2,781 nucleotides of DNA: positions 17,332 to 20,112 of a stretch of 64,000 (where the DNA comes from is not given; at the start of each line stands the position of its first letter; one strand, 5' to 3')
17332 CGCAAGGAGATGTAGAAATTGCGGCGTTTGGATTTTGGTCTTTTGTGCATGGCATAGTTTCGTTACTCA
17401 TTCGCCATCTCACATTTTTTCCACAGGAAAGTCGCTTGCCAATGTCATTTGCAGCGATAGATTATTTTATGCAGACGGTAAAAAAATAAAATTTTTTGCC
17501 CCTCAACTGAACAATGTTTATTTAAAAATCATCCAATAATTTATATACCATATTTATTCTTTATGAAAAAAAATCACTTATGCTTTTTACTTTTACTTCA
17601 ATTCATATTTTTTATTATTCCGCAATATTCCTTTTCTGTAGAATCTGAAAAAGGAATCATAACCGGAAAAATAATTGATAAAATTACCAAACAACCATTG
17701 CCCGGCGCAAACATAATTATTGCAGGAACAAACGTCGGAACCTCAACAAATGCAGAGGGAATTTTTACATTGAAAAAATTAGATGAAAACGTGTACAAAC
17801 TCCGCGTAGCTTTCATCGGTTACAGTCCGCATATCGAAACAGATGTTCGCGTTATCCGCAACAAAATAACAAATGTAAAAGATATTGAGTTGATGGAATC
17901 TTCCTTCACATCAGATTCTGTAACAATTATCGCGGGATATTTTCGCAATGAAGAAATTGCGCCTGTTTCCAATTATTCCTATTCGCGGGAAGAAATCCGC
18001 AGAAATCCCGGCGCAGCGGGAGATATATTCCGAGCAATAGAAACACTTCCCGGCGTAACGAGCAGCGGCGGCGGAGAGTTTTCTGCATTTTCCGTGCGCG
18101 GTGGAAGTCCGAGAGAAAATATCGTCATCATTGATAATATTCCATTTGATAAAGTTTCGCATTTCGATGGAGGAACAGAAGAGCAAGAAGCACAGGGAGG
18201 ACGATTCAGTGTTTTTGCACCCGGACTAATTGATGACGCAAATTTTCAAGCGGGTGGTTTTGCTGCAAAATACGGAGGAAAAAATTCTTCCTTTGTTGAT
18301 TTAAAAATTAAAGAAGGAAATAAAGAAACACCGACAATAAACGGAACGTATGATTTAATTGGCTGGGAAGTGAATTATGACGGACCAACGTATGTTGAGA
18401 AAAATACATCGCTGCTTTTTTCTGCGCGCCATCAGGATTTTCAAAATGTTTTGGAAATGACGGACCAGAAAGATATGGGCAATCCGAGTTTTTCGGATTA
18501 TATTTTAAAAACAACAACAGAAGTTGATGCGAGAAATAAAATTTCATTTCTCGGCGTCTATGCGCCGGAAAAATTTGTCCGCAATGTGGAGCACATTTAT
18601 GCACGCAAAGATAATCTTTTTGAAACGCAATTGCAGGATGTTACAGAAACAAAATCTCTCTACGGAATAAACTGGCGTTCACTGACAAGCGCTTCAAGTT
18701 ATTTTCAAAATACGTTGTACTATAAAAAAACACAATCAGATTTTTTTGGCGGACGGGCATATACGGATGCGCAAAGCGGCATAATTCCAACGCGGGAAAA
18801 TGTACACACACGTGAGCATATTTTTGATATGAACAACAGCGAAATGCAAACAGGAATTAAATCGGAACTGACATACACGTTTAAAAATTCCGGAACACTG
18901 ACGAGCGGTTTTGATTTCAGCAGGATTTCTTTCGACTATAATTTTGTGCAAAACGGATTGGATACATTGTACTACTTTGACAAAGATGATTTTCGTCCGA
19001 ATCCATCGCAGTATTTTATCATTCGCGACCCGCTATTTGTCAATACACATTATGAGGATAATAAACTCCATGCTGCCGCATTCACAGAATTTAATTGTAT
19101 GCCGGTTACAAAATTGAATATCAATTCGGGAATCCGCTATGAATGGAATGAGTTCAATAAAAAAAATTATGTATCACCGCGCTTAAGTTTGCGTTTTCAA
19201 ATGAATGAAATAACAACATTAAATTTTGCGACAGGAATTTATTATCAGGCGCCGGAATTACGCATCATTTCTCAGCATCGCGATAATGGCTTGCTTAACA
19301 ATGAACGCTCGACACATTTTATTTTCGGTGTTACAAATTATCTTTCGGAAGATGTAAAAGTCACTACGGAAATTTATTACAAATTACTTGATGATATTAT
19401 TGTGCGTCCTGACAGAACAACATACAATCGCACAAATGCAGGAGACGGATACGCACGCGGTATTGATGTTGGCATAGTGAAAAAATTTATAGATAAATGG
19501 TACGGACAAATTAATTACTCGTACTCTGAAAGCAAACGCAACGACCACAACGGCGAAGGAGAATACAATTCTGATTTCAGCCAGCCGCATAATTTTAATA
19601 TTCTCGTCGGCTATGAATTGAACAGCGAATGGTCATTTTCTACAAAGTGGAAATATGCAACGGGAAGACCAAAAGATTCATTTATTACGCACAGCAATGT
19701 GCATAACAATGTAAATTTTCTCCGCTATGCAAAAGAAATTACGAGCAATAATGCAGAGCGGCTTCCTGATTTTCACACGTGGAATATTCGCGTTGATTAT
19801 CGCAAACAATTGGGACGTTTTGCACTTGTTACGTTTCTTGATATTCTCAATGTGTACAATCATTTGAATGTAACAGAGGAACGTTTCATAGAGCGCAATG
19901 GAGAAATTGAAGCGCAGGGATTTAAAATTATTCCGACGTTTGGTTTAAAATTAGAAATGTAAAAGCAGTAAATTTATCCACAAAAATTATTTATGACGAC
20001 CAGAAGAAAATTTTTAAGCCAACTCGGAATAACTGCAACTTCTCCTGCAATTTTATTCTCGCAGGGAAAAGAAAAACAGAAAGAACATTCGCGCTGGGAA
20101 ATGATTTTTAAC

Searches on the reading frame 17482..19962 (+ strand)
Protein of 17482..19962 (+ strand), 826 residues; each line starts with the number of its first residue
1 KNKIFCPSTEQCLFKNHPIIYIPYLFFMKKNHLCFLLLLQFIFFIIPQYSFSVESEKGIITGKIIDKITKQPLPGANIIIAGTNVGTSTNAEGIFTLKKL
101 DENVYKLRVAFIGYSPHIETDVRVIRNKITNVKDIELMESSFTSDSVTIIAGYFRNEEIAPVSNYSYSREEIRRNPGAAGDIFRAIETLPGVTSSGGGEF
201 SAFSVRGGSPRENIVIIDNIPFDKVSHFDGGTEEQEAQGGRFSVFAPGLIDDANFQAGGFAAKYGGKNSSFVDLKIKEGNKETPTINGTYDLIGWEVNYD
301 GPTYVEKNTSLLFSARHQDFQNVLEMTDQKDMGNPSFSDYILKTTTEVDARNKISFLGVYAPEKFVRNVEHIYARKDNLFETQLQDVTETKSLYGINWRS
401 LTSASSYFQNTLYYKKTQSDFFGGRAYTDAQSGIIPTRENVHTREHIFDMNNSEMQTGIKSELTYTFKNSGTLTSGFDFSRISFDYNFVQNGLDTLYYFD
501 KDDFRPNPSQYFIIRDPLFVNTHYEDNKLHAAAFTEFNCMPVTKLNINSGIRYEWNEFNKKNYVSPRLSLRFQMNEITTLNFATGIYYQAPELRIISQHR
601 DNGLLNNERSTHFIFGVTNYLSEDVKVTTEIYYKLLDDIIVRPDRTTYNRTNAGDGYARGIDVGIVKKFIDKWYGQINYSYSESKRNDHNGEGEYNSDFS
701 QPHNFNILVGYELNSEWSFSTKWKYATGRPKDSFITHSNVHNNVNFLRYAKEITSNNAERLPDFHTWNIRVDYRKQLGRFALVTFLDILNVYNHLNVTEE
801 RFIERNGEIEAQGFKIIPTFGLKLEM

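Call 22: search_protein_families(library=pfam, proteins=[window:17482-19962:+], max_evalue=0.001)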
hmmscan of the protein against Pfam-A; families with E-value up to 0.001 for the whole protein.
window:17482-19962:+ (826 aa): 3 families
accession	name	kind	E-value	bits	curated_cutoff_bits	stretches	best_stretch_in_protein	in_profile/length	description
PF13715.12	CarbopepD_reg_2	-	2.4e-19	69.6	32.2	1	60-148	1-87/88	CarboxypepD_reg-like domain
PF13620.12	CarboxypepD_reg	-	4.8e-14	52.9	32.3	1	60-137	2-81/82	Carboxypeptidase regulatory-like domain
PF07715.20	Plug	-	3.2e-09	37.7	23.9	1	160-268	5-103/107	TonB-dependent Receptor Plug Domain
